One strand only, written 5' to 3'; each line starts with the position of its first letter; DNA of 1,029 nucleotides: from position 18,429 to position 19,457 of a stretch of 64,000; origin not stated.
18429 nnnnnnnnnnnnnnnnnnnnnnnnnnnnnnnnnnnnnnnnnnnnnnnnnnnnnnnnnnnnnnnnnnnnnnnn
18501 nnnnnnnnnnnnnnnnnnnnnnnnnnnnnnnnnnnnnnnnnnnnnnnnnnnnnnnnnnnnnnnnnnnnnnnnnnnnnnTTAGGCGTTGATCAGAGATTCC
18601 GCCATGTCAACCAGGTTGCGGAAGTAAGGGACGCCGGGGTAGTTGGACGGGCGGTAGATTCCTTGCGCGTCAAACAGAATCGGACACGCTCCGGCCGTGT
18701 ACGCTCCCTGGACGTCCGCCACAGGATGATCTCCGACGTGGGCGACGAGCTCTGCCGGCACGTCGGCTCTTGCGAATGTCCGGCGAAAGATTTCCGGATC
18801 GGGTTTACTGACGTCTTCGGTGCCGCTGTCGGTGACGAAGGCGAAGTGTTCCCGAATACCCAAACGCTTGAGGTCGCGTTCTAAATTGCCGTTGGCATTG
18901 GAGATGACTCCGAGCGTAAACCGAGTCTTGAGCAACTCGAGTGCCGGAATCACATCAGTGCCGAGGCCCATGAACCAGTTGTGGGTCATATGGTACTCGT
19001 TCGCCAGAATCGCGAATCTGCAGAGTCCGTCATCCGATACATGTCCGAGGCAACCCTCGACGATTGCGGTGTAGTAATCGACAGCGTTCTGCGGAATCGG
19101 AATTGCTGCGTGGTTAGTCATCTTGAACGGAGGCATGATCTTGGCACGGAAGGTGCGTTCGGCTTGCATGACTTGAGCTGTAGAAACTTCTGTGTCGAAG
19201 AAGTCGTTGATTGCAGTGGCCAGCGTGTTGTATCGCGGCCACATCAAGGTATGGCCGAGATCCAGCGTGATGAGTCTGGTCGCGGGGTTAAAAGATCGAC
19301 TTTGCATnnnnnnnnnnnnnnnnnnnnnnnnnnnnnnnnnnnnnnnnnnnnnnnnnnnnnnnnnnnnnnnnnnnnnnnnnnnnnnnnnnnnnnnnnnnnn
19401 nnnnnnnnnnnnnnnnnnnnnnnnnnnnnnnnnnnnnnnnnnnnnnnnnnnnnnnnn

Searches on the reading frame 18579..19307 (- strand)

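Call 42: search_protein_families(library=pfam, proteins=[window:18579-19307:-], max_evalue=0.001)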
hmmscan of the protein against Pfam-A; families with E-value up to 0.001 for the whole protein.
window:18579-19307:- (242 aa): 3 families
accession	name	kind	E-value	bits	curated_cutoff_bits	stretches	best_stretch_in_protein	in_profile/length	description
PF00702.32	Hydrolase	-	1.7e-12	48.6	26.4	1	118-206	102-191/191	haloacid dehalogenase-like hydrolase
PF13419.12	HAD_2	-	3.7e-12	47.1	23.8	1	117-207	82-173/178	Haloacid dehalogenase-like hydrolase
PF13242.12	Hydrolase_like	-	6.6e-07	29.6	22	1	167-221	3-56/75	HAD-hyrolase-like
